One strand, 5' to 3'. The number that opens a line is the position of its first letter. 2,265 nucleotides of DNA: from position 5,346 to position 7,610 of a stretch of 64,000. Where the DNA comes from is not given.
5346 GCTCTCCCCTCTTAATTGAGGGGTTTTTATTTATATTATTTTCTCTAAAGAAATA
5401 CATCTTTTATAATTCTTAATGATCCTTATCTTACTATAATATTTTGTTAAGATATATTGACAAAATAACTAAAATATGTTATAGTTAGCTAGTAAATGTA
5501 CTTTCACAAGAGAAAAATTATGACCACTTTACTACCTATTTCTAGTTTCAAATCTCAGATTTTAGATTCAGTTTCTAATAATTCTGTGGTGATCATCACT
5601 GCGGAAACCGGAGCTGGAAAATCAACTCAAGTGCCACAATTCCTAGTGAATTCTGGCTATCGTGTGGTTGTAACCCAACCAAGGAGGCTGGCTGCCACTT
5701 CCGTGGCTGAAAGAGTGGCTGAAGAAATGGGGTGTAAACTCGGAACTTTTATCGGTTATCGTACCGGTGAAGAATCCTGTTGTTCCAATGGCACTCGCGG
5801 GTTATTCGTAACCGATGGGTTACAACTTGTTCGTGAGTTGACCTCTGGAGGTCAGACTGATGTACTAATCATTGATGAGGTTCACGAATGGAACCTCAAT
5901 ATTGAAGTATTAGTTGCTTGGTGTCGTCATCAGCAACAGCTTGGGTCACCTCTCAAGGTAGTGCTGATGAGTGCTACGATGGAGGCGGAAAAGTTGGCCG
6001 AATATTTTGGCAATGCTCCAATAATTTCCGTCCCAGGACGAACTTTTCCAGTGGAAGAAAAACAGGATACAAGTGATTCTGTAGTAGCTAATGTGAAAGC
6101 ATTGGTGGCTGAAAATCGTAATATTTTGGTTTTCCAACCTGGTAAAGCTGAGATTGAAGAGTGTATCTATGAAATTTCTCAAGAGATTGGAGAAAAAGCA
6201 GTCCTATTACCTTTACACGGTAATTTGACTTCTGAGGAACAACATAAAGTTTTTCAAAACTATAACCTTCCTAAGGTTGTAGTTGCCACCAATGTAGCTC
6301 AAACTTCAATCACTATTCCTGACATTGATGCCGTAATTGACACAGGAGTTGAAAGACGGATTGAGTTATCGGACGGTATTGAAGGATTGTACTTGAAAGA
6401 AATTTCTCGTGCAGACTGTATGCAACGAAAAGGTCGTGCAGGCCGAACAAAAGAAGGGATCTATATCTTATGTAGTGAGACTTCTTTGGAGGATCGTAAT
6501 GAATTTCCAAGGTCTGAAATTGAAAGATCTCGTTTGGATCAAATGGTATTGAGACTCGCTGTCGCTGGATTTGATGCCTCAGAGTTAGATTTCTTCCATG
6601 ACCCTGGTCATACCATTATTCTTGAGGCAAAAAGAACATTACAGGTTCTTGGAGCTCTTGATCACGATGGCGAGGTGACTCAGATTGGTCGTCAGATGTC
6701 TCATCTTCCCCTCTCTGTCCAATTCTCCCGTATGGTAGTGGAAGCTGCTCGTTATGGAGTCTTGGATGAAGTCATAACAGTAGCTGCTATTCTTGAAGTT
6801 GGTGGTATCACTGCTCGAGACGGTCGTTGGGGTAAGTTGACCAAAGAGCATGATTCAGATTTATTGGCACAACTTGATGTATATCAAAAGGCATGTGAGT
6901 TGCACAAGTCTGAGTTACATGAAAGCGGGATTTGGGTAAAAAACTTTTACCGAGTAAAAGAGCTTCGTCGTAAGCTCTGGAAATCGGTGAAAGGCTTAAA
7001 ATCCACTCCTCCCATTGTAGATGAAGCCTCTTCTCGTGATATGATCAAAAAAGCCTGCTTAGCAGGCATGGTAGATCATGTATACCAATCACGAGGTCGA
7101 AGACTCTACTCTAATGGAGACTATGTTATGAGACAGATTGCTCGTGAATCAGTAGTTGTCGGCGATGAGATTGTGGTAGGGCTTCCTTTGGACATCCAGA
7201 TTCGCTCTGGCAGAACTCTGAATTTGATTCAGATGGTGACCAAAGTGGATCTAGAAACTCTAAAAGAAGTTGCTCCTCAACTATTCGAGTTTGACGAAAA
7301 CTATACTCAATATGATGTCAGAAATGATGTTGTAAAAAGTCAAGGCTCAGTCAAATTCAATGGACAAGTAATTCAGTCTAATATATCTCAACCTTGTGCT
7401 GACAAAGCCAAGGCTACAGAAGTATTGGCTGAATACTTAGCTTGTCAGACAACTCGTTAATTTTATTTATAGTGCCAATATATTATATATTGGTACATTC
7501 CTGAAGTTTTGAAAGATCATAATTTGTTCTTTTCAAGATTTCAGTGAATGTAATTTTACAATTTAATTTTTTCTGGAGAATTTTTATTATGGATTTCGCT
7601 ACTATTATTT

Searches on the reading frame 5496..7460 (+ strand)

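Call 44: search_protein_families(library=ncbifam, proteins=[window:5496-7460:+], max_evalue=0.00001)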
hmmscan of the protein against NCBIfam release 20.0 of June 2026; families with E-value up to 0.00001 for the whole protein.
window:5496-7460:+ (654 aa): 4 families
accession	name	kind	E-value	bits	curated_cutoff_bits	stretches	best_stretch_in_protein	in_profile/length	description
TIGR01967.1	DEAH_box_HrpA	equivalog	3.2e-96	323.2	722.75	1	13-538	66-631/1284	ATP-dependent RNA helicase HrpA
TIGR01970.1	DEAH_box_HrpB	equivalog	2.5e-92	310.6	546.15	1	13-647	1-631/825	ATP-dependent helicase HrpB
NF008348.1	PRK11131.1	equivalog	1.4e-87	294.2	1400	1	10-531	64-626/1287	ATP-dependent RNA helicase HrpA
NF008662.0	PRK11664.1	equivalog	6.8e-82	276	1053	1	12-636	3-609/813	ATP-dependent helicase HrpB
